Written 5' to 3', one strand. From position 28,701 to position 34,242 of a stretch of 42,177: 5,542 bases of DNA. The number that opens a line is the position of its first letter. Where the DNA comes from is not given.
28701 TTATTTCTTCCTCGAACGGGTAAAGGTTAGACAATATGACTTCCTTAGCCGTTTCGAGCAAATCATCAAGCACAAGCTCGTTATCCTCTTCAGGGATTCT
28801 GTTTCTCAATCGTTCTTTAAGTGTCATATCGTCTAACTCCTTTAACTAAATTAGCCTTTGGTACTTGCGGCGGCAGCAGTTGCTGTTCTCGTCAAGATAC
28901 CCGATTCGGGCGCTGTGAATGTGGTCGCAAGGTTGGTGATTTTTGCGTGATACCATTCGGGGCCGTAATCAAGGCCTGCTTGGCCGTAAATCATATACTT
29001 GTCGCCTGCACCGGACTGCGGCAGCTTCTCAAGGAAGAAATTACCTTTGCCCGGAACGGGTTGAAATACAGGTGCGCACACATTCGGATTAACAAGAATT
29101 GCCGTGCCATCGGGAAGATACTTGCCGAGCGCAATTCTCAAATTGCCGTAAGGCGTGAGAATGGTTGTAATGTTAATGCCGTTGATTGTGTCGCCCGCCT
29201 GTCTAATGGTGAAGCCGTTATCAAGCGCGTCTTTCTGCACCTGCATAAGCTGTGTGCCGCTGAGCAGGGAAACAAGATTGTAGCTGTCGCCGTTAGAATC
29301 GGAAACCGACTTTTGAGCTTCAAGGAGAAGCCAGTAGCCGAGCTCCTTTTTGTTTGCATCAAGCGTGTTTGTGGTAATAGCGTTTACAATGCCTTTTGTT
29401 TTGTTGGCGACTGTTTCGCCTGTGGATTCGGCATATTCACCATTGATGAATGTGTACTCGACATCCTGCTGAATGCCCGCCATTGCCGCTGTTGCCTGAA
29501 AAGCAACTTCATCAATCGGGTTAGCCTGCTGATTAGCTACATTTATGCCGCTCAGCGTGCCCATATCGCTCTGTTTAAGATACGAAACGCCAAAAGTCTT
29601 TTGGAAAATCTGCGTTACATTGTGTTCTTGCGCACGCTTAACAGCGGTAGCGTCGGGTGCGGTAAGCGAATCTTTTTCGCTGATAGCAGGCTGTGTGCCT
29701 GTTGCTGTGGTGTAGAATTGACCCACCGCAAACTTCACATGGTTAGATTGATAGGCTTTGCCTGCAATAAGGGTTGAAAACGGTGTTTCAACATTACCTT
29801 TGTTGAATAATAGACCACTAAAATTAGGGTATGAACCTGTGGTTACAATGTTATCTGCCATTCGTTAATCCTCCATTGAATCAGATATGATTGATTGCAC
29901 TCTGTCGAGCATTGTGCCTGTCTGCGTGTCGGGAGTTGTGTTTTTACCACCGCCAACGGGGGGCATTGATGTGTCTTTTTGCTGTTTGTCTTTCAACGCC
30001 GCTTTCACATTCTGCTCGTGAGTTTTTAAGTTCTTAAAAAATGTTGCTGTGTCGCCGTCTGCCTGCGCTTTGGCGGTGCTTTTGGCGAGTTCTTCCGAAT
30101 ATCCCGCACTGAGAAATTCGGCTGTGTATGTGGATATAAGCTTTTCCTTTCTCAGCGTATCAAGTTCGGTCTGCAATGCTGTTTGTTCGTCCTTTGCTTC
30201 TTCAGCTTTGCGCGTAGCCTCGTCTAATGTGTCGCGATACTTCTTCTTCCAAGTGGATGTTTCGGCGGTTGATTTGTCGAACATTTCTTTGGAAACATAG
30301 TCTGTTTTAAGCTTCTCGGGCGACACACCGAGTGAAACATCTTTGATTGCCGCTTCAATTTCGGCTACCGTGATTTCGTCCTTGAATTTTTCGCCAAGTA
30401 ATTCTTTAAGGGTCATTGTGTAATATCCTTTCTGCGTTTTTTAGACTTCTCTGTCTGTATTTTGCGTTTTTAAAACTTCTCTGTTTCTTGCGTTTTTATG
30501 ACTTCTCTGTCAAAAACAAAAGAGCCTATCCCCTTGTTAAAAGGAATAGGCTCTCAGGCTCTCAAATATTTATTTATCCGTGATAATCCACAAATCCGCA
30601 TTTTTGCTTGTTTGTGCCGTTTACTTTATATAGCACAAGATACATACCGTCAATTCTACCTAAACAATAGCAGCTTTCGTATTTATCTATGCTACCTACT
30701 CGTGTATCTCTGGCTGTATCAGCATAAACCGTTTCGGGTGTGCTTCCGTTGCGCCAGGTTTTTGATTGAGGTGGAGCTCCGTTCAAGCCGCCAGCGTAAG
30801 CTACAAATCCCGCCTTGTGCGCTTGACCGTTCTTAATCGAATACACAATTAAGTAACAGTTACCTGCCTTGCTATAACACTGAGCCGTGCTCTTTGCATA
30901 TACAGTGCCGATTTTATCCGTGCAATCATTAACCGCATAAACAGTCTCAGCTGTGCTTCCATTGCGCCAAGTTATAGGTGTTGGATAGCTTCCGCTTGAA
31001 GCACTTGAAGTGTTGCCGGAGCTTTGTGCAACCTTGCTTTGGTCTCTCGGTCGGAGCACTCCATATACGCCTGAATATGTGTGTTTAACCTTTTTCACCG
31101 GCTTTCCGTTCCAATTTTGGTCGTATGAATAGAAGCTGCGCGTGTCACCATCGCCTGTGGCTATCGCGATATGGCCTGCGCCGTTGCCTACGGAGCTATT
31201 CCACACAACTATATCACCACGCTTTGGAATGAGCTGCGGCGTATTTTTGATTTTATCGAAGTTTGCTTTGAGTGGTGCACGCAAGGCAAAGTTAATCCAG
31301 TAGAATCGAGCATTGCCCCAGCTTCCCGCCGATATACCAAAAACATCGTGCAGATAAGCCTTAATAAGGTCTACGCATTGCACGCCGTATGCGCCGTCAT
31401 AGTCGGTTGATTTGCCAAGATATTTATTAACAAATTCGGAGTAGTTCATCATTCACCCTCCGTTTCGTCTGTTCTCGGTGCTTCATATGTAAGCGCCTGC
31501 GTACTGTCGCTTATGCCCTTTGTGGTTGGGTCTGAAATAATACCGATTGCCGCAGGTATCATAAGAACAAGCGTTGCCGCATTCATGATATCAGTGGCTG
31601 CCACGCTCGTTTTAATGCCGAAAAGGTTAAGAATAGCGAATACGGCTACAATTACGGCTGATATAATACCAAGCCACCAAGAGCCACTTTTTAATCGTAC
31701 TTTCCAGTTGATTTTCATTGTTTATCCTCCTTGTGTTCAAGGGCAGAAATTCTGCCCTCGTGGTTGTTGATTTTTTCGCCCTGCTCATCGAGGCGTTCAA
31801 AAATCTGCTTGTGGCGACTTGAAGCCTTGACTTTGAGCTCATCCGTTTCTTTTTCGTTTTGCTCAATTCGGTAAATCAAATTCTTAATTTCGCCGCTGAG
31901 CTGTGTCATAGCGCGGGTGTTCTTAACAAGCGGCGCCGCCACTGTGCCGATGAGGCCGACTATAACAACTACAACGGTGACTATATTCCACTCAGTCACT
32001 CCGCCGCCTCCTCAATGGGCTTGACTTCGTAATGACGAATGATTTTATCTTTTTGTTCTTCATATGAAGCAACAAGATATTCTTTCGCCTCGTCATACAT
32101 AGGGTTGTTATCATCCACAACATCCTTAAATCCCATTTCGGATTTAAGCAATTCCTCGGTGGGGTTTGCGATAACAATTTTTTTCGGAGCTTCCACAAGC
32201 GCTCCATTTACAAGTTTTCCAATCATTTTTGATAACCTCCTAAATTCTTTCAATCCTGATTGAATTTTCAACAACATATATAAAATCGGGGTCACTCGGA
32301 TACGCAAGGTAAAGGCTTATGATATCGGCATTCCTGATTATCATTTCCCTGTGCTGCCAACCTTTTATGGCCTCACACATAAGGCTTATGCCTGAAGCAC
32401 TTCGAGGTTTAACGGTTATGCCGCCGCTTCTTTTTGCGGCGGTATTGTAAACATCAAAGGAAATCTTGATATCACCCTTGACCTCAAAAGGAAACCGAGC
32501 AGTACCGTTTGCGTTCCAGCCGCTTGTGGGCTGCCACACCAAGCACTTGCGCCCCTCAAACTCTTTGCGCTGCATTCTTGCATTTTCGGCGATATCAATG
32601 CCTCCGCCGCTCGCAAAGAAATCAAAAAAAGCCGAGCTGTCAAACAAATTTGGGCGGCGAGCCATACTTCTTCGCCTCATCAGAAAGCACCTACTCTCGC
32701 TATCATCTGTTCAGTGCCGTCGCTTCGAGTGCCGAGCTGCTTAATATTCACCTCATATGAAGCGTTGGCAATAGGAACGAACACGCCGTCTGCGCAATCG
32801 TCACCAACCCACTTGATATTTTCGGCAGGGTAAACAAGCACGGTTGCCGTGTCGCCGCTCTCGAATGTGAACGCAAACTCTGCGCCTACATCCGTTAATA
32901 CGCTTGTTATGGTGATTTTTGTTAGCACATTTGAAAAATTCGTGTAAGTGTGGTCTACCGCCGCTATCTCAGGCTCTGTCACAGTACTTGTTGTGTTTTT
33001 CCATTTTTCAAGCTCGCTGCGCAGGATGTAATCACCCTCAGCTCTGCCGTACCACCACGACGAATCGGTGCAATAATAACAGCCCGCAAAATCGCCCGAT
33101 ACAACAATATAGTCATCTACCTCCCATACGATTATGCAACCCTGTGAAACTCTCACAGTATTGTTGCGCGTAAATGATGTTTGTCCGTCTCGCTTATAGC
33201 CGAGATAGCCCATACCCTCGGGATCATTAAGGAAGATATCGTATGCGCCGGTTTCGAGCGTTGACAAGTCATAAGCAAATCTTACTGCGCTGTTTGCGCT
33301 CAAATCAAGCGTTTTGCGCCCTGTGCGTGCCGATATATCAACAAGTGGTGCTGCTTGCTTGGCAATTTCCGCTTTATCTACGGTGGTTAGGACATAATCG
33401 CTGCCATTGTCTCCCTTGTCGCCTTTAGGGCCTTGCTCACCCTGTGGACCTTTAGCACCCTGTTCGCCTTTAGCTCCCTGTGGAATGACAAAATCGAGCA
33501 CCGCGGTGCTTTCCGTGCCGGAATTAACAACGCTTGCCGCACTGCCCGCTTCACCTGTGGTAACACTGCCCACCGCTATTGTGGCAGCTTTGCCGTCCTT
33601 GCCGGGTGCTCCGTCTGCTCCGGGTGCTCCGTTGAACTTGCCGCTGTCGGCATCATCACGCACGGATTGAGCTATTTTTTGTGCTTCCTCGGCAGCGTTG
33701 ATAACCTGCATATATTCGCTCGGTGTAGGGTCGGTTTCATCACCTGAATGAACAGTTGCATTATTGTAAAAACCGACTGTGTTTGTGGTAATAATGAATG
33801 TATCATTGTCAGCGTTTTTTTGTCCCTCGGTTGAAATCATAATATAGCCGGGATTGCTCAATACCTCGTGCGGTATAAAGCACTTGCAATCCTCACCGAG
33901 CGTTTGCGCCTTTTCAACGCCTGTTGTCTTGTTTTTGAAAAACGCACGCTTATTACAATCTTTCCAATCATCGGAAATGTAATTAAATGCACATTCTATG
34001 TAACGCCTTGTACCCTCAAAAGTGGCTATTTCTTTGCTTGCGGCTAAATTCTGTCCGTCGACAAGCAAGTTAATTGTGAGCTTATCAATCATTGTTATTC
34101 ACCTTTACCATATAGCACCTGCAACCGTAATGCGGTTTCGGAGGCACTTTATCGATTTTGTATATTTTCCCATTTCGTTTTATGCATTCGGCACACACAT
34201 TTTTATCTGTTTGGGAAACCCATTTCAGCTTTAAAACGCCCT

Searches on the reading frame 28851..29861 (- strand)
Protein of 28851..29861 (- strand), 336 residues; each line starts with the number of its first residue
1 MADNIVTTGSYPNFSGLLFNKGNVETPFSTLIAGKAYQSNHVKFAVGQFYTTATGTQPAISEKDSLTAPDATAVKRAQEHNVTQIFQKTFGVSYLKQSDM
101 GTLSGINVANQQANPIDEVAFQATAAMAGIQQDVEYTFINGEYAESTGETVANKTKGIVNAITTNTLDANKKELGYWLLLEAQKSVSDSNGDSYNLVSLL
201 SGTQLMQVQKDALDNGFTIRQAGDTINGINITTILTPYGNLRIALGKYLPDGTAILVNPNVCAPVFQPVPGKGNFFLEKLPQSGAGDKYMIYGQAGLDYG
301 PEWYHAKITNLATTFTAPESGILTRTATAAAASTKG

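Call 71: search_protein_families(library=phrogs, max_evalue=0.001, proteins=[window:28851-29861:-])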
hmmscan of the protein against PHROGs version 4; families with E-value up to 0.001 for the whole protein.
window:28851-29861:- (336 aa): 1 family
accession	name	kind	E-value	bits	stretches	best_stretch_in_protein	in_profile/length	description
phrog_1328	-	head and packaging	6.1e-37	129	1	5-314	15-309/583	major head protein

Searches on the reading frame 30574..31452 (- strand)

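Call 71: search_protein_families(library=phrogs, max_evalue=0.001, proteins=[window:30574-31452:-])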
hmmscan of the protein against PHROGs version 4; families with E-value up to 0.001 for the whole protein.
window:30574-31452:- (292 aa): 16 families
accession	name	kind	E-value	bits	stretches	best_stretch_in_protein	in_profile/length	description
phrog_8781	-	lysis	1.6e-38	133.4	1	4-138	9-141/178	endolysin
phrog_635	-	lysis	3.5e-29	103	1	3-187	9-198/463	endolysin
phrog_7887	-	lysis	5.3e-29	102.6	1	3-145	6-148/238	endolysin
phrog_297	-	lysis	3.5e-23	83.4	1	2-105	97-174/176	holin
phrog_489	-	lysis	3.2e-20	73.4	1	4-124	8-129/459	endolysin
phrog_759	-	other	8.9e-19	68.6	1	6-152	18-160/625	tail associated cell-wall hydrolase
phrog_7470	-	lysis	2.5e-14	53.9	1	7-156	10-166/532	amidase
phrog_12367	-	lysis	5.1e-13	50.3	1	4-116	10-119/252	endolysin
phrog_37633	-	lysis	3.4e-08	33.8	1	6-104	10-104/375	endolysin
phrog_29272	-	lysis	1e-07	32.5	1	8-136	308-433/436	endolysin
phrog_1309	-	lysis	1.7e-06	28.7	1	13-190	183-364/410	endolysin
phrog_34646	-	lysis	2.6e-06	27.4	1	5-115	332-440/472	endolysin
phrog_9225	-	unknown function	4.5e-06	27.1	0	75-100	237-262/293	-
phrog_8577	-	lysis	1e-05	25.8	1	16-213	20-230/453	endolysin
phrog_33679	-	lysis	1.5e-05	25.8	1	6-127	9-128/286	endolysin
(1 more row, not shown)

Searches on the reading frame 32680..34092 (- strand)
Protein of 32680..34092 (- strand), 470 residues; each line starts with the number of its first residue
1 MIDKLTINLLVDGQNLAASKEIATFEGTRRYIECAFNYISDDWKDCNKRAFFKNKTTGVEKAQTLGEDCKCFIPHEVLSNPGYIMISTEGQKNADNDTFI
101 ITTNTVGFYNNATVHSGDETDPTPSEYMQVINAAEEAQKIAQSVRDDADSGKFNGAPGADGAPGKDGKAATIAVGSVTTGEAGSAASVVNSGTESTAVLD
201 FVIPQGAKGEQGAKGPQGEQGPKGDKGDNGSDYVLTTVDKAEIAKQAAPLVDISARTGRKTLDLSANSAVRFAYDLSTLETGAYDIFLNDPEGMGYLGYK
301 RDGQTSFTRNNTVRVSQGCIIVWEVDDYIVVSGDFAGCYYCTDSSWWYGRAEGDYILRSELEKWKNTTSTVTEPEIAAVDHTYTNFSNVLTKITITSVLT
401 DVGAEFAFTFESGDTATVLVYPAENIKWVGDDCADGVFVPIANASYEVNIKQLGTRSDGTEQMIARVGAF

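Call 71: search_protein_families(library=phrogs, max_evalue=0.001, proteins=[window:32680-34092:-])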
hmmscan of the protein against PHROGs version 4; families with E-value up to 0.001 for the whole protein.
window:32680-34092:- (470 aa): 20 families
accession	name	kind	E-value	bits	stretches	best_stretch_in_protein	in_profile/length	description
phrog_19695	-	unknown function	1.4e-11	45.9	1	6-167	3-142/164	-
phrog_18350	-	tail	1.9e-09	38.6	1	141-231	106-185/253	tail fiber protein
phrog_21765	-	unknown function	2.6e-09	37.6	1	157-213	182-226/422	-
phrog_366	-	tail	5.1e-09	37.1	1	110-232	281-386/474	tail fiber protein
phrog_32311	-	unknown function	1.5e-08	34.9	1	145-224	62-141/577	-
phrog_6320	-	tail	1.6e-08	34.8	1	145-230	70-122/745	tail fiber protein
phrog_819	-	tail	1.7e-08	34.1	1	138-231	461-542/1024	tail protein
phrog_4120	-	tail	1.9e-08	34.7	1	153-217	107-172/360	minor tail protein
phrog_5073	-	tail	5e-08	33.4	1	188-368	332-444/519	tail fiber protein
phrog_32779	-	unknown function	3.4e-06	26.9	1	116-281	341-505/555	-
phrog_25888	-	unknown function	1e-05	26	1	130-232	165-271/325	-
phrog_8745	-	tail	1e-05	24.1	1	140-231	1367-1456/1803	tail fiber protein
phrog_4013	-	unknown function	1.1e-05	25.3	1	205-269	116-181/659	-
phrog_3890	-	tail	1.4e-05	22.6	1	177-239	1893-1956/3453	straight fibre tail protein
phrog_27088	-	unknown function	2e-05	25.3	1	161-205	128-169/269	-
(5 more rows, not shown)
